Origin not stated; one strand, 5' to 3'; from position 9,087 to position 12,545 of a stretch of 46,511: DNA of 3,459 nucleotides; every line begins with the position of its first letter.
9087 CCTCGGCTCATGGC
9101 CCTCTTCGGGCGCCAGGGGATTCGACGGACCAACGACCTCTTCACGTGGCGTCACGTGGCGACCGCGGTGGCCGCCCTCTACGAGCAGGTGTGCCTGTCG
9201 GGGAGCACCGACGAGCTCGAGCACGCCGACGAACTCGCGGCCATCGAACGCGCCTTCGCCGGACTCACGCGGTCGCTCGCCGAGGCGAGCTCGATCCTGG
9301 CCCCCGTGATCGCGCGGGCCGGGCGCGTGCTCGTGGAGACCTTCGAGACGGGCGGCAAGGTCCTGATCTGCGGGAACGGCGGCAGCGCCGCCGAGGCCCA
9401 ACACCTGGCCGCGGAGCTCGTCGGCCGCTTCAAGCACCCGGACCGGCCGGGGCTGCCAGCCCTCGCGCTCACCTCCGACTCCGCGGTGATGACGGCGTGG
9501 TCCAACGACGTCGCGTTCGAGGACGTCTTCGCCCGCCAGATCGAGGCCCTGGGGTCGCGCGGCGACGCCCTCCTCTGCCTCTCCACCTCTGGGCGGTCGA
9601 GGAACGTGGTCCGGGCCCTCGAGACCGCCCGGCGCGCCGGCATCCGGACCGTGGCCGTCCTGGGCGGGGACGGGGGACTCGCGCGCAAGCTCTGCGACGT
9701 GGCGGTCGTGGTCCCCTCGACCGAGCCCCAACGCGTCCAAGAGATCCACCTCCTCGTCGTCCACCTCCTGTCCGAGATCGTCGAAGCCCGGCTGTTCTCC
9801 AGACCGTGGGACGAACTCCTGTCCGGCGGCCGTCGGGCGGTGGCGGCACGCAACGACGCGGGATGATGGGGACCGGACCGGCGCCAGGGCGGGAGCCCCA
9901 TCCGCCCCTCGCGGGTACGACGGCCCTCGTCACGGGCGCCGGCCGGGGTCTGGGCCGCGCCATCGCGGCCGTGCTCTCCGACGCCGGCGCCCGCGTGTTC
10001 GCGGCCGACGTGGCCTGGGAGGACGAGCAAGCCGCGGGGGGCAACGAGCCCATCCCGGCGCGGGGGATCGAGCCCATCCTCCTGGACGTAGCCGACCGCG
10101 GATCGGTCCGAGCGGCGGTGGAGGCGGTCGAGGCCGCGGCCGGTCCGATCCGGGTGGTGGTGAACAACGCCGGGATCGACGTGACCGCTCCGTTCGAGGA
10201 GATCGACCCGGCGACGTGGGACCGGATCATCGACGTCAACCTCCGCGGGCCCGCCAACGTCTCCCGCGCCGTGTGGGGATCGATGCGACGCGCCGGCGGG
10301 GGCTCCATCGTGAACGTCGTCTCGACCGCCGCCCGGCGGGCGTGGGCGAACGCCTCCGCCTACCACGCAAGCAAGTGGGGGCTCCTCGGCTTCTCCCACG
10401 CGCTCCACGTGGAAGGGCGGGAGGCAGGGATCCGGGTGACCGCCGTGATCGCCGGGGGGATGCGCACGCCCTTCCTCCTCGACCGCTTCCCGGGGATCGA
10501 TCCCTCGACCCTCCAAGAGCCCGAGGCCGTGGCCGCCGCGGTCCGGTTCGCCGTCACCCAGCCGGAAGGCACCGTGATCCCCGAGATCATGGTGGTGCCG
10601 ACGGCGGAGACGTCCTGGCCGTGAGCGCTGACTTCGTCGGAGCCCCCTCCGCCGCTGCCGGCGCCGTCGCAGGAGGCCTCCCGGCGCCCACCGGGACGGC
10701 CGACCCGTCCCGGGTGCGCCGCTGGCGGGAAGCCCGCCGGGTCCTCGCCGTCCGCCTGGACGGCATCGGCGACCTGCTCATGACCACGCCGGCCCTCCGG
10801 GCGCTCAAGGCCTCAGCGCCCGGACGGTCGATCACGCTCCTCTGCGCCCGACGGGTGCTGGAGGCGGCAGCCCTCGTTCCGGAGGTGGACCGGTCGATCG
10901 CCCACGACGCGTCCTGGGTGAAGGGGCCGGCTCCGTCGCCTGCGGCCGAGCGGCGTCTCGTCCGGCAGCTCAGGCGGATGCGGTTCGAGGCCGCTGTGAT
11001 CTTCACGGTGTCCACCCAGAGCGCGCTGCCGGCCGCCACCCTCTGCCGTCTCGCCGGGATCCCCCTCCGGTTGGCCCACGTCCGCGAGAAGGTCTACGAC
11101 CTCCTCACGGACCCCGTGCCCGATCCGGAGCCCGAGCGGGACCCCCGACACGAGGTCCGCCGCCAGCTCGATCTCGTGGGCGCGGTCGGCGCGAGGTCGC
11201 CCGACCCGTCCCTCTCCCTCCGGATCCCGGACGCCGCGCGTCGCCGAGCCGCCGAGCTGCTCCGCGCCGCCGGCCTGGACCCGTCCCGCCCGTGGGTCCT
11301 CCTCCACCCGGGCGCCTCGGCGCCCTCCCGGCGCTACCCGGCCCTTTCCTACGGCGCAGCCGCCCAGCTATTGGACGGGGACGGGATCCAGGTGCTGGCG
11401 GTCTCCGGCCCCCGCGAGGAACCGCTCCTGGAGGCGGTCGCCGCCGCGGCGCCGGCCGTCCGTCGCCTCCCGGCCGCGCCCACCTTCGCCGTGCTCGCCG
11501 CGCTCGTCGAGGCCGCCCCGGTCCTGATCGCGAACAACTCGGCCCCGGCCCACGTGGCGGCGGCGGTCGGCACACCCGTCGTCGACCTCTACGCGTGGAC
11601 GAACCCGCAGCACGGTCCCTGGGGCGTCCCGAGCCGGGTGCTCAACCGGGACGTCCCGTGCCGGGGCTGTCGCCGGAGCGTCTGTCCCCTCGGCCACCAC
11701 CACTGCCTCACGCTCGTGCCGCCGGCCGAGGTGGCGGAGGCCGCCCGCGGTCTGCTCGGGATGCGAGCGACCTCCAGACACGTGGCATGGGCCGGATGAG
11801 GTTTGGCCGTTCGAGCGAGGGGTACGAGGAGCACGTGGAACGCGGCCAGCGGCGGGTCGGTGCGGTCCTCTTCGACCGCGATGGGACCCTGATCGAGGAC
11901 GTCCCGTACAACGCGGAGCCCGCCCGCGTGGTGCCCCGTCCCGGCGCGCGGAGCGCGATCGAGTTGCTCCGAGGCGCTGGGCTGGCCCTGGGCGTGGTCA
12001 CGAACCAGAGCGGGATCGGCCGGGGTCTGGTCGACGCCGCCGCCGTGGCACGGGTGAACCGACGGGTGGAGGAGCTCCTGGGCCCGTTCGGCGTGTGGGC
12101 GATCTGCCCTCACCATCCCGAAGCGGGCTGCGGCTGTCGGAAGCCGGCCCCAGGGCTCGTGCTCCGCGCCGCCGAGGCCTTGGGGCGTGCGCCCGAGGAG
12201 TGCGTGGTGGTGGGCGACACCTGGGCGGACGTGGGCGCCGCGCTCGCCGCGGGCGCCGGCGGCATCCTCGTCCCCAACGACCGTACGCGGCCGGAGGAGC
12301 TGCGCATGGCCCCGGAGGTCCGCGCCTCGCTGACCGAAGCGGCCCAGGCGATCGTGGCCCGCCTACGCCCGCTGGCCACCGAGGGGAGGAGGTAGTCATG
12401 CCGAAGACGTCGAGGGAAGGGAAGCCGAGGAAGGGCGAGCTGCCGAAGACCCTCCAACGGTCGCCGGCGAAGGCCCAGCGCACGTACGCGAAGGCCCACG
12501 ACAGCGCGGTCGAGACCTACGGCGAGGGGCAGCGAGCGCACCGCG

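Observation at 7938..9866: GT4 glycosyltransferase fused in-frame to GmhA sedoheptulose-7-phosphate isomerase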

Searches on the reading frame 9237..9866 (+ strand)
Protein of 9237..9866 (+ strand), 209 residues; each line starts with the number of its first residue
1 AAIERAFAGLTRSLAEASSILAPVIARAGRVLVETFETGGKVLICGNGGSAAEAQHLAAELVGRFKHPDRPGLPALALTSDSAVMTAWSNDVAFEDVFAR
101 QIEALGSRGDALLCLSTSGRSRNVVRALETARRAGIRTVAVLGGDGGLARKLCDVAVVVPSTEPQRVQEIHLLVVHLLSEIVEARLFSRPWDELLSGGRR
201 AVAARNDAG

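Call 46: search_solved_structures(query=window:9237-9866:+, max_evalue=1e-30, show_alignments=5)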
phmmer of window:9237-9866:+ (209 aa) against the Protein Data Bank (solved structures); distinct sequences matched with E-value up to 1e-30: 15.
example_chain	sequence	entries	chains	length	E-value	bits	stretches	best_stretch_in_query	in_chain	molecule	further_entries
1tk9_A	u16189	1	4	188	5.4e-49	169.7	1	13-183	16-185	Phosphoheptose isomerase 1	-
5by2_A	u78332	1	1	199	4.7e-45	156.9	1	11-188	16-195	Phosphoheptose isomerase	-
2xbl_A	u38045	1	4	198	5e-45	156.8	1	10-189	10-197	PHOSPHOHEPTOSE ISOMERASE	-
1x92_A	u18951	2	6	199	5.6e-45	156.6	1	7-188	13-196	PHOSPHOHEPTOSE ISOMERASE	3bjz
2x3y_A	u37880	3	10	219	7.2e-45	156.3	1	10-189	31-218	PHOSPHOHEPTOSE ISOMERASE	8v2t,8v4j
5lu5_A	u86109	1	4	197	1.4e-44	155.4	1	10-189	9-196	Phosphoheptose isomerase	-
5ltz_A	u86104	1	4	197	1.5e-44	155.2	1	10-189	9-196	Phosphoheptose isomerase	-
5lu7_A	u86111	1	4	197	1.7e-44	155.1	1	10-189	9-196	Phosphoheptose isomerase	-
5lu6_A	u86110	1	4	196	9.5e-44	152.6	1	10-188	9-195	Phosphoheptose isomerase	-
2yva_A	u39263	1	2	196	2.8e-41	144.6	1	12-189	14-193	DnaA initiator-associating protein diaA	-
4u6n_A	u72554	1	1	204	3.2e-41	144.4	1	12-189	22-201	DnaA initiator-associating protein DiaA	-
3trj_A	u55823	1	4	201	5.6e-41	143.6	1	10-188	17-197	Phosphoheptose isomerase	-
1x94_A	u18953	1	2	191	5.8e-41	143.5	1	25-185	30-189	putative Phosphoheptose isomerase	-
2i22_A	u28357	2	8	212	6.6e-41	143.3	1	24-186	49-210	Phosphoheptose isomerase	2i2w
5i01_A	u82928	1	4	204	2.9e-40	141.3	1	6-186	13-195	Phosphoheptose isomerase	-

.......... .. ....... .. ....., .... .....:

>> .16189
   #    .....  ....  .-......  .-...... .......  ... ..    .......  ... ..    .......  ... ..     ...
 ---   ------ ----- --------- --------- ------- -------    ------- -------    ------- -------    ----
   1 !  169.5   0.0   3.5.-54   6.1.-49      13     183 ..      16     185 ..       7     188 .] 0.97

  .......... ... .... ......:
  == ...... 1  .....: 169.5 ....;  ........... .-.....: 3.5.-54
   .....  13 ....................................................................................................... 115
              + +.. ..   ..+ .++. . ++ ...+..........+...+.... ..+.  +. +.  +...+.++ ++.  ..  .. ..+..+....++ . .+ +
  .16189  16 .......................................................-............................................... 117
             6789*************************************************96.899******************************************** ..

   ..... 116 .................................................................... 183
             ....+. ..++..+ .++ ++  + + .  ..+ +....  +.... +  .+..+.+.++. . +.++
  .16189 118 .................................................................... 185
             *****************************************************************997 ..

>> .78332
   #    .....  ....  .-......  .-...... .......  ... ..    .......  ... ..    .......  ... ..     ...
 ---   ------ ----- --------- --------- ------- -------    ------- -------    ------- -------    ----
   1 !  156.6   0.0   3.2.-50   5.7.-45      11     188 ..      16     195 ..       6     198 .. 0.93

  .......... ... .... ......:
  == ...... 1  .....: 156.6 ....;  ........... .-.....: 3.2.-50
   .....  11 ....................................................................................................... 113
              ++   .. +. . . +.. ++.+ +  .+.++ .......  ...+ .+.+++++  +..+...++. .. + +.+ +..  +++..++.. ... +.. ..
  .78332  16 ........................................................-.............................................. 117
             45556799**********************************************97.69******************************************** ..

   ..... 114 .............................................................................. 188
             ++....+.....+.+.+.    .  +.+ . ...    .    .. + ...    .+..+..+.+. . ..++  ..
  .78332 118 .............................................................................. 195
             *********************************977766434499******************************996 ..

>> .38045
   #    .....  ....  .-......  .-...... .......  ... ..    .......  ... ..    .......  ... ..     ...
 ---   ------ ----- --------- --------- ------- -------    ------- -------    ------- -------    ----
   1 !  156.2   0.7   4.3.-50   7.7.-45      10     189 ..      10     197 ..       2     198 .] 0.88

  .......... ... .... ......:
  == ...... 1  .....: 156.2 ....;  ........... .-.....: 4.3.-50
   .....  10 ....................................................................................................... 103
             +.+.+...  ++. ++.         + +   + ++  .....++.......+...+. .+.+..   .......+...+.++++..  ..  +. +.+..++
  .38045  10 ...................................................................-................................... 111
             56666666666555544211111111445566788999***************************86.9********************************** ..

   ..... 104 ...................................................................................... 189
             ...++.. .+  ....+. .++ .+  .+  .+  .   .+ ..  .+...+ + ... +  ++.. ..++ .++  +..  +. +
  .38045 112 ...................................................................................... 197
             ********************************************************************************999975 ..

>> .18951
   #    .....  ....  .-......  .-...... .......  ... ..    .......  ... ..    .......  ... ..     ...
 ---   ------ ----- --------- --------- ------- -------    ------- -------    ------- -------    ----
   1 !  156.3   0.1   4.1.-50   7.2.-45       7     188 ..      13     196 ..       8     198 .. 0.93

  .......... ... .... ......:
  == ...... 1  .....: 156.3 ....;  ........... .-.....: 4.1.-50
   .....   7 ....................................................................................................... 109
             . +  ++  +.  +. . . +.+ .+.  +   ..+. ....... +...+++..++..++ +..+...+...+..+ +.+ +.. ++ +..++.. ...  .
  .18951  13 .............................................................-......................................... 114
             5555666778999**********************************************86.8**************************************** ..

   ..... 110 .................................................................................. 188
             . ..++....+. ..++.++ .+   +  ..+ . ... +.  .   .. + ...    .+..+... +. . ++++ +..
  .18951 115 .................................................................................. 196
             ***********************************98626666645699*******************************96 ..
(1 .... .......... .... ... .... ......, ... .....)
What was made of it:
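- On GmhA sedoheptulose-7-phosphate isomerase (TIGR00441): It scores higher against GmhA structures (about 170 bits) than against the paralogue DiaA (about 144 bits) (call 46).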

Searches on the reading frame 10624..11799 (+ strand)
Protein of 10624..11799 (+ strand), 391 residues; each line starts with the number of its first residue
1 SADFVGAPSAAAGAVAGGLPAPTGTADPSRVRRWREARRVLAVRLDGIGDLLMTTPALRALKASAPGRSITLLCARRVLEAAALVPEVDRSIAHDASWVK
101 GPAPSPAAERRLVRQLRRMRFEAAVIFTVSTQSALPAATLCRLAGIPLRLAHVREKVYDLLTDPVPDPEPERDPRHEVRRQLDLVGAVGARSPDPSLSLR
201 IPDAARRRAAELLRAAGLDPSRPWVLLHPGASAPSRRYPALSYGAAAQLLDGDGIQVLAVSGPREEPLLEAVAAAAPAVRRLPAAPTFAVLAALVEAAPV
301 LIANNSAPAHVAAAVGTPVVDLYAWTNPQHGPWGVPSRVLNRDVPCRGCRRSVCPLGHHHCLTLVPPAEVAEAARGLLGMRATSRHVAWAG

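Call 11: search_protein_families(library=pfam, proteins=[window:10624-11799:+], max_evalue=0.001)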
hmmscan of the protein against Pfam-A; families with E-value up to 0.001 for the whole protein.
window:10624-11799:+ (391 aa): 1 family
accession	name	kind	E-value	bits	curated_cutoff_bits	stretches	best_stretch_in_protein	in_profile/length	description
PF01075.23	Glyco_transf_9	-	2.5e-23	83.1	22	1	110-358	2-245/247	Glycosyltransferase family 9 (heptosyltransferase)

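Call 13: search_protein_families(library=ncbifam, proteins=[window:10624-11799:+], max_evalue=0.001)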
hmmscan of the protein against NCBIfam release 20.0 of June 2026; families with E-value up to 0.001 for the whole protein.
window:10624-11799:+ (391 aa): 5 families
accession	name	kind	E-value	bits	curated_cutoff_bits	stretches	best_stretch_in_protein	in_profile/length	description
TIGR02195.1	heptsyl_trn_II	equivalog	4.7e-34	118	134.6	1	40-378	2-338/339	lipopolysaccharide heptosyltransferase II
TIGR02201.1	heptsyl_trn_III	equivalog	7.7e-26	90.9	170.2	1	39-341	1-305/344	putative lipopolysaccharide heptosyltransferase III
NF008162.0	PRK10916.1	equivalog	1.6e-15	57.2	569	1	40-374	3-339/348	ADP-heptose--LPS heptosyltransferase RfaF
NF007742.0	PRK10422.1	equivalog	2.9e-15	55.9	467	1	36-333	4-299/352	lipopolysaccharide core heptosyltransferase RfaQ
TIGR02193.1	heptsyl_trn_I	equivalog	2.6e-13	49.9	185.3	1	39-330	1-288/320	lipopolysaccharide heptosyltransferase I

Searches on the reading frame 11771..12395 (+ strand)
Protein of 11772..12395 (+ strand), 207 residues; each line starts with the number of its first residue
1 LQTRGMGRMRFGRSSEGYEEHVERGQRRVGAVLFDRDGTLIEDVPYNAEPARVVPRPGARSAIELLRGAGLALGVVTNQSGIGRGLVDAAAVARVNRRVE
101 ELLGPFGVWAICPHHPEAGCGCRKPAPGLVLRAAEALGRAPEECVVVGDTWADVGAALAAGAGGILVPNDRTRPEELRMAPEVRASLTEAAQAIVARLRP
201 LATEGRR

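Call 11: search_protein_families(library=pfam, proteins=[window:11771-12395:+], max_evalue=0.001)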
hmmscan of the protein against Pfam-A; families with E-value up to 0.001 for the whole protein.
window:11771-12395:+ (208 aa): 0 families

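Call 13: search_protein_families(library=ncbifam, proteins=[window:11772-12395:+], max_evalue=0.001)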
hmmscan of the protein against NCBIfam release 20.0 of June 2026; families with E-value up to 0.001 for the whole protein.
window:11772-12395:+ (207 aa): 32 families (the best 25 are shown)
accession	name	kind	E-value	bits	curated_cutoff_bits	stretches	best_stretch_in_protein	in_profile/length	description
TIGR01656.1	Histidinol-ppas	subfamily_domain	4.7e-32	110.9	84.15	1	31-164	2-142/149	histidinol-phosphate phosphatase domain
TIGR01662.1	HAD-SF-IIIA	subfamily_domain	4.7e-31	107.8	44.6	1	31-168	2-139/141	HAD-IIIA family hydrolase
NF006506.0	PRK08942.1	equivalog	4.9e-31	107.7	178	1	31-196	5-179/182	D-glycero-beta-D-manno-heptose 1,7-bisphosphate 7-phosphatase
NF005264.0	PRK06769.1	equivalog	6.9e-21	74.8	217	1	28-168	3-137/175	HAD-IIIA family hydrolase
TIGR00213.1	GmhB_yaeD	subfamily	5.7e-17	62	149.6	1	31-163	3-145/176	D-glycero-beta-D-manno-heptose 1,7-bisphosphate 7-phosphatase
TIGR01449.2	PGP_bact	equivalog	5.5e-11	42.4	180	1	123-167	140-184/213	phosphoglycolate phosphatase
NF003937.0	PRK05446.1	equivalog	1.3e-10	40.8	443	1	32-168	6-149/355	bifunctional histidinol-phosphatase/imidazoleglycerol-phosphate dehydratase HisB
TIGR01509.1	HAD-SF-IA-v3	subfamily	1.2e-09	38.5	29.4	1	121-167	108-154/154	HAD-IA family hydrolase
NF009695.0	PRK13222.1-2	equivalog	2.9e-09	36.7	225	1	123-164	149-190/226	phosphoglycolate phosphatase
TIGR02009.1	PGMB-YQAB-SF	subfamily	3.1e-09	37.3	153.35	1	123-166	142-185/186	beta-phosphoglucomutase family hydrolase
TIGR02253.1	CTE7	subfamily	6.7e-09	35.8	169.75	1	121-174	147-201/221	TIGR02253 family HAD-type hydrolase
NF050049.1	HBPPhtaseGmhB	domain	8.5e-09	35.5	250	1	68-173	42-150/171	D-glycero-alpha-D-manno-heptose-1,7-bisphosphate 7-phosphatase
NF009700.0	PRK13226.1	equivalog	6.2e-08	32.6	342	1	123-165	150-192/229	phosphoglycolate phosphatase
NF008087.0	PRK10826.1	equivalog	6.2e-08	32.5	191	1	123-176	147-200/222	hexitol phosphatase HxpB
TIGR01261.1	hisB_Nterm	equivalog_domain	1e-07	31.6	140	1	32-157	4-136/161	histidinol-phosphatase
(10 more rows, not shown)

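Call 56: search_solved_structures(query=window:11772-12395:+, max_evalue=0.001, show_alignments=3)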
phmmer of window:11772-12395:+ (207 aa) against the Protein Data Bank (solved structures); distinct sequences matched with E-value up to 0.001: 14.
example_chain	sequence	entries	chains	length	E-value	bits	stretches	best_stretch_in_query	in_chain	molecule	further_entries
2o2x_A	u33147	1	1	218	3.3e-19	72.6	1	30-170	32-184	hypothetical protein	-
4pnh_A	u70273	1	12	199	8.9e-19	71.2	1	32-164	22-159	D,D-heptose 1,7-bisphosphate phosphatase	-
3l8h_A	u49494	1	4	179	2.4e-17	66.5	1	32-172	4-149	Putative haloacid dehalogenase-like hydrolase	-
2gmw_A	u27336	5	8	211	1.8e-16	63.7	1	26-200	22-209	D,D-heptose 1,7-bisphosphate phosphatase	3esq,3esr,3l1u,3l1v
3l8e_A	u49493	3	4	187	1.3e-15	60.9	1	28-194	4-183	D,D-heptose 1,7-bisphosphate phosphatase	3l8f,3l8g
2fpr_A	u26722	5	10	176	5.2e-11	45.8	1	31-166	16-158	Histidine biosynthesis bifunctional protein hisB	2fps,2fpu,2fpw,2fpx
2nyv_A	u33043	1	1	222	1.6e-06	31.1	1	120-162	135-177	Phosphoglycolate phosphatase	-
2yy6_A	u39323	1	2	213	1.7e-06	31.1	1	120-162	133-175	phosphoglycolate phosphatase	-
6w04_A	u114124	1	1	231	9.1e-06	28.7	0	124-178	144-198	HAD hydrolase, family IA, variant 3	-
4eek_A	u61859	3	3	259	2.8e-05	27.1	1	45-170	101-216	Beta-phosphoglucomutase-related protein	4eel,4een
3hlt_A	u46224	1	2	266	2.9e-05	27.1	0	120-175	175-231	HDHD2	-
2gfh_A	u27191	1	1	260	7.6e-05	25.7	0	123-165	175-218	haloacid dehalogenase-like hydrolase domain containing 4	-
4uav_A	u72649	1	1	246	0.00046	23.2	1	122-181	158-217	Haloacid dehalogenase-like hydrolase domain-containing protein At3g48420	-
4ex6_A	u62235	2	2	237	0.00099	22.1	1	95-180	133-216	AlnB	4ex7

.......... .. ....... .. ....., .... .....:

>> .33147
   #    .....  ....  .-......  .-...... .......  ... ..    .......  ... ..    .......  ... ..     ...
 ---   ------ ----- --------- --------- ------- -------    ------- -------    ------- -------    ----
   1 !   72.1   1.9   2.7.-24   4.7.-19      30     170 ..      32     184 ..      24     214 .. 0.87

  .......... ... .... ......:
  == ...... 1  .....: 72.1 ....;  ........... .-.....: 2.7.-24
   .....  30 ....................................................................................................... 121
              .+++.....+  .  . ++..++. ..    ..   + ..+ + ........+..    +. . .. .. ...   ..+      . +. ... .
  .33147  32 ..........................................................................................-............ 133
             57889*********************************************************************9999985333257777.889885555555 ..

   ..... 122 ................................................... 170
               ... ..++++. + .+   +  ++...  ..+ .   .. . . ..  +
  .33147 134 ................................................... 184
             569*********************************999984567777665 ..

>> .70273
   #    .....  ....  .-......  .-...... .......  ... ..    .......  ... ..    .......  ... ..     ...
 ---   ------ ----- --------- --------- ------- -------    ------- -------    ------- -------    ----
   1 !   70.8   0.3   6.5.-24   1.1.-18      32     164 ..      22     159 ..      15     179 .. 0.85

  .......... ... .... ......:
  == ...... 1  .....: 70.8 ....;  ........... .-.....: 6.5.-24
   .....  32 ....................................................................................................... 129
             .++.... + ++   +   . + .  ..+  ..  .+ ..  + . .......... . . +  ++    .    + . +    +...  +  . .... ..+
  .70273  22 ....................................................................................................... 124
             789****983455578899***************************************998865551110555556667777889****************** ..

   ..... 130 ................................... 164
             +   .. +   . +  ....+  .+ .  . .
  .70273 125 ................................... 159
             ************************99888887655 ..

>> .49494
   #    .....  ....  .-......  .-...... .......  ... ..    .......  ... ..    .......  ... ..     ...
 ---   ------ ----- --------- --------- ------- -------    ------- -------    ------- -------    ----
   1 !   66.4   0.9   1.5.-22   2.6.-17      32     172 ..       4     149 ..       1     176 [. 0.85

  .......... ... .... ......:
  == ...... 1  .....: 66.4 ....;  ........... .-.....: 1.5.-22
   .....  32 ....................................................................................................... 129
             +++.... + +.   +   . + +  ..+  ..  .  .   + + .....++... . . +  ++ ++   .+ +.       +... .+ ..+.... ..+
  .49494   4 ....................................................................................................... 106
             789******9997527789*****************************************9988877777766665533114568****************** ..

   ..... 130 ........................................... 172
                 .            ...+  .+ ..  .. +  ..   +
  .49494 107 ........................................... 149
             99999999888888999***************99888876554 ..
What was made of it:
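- The HAD has the GmhB zinc loop and matches GmhB structures best (calls 13, 56).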
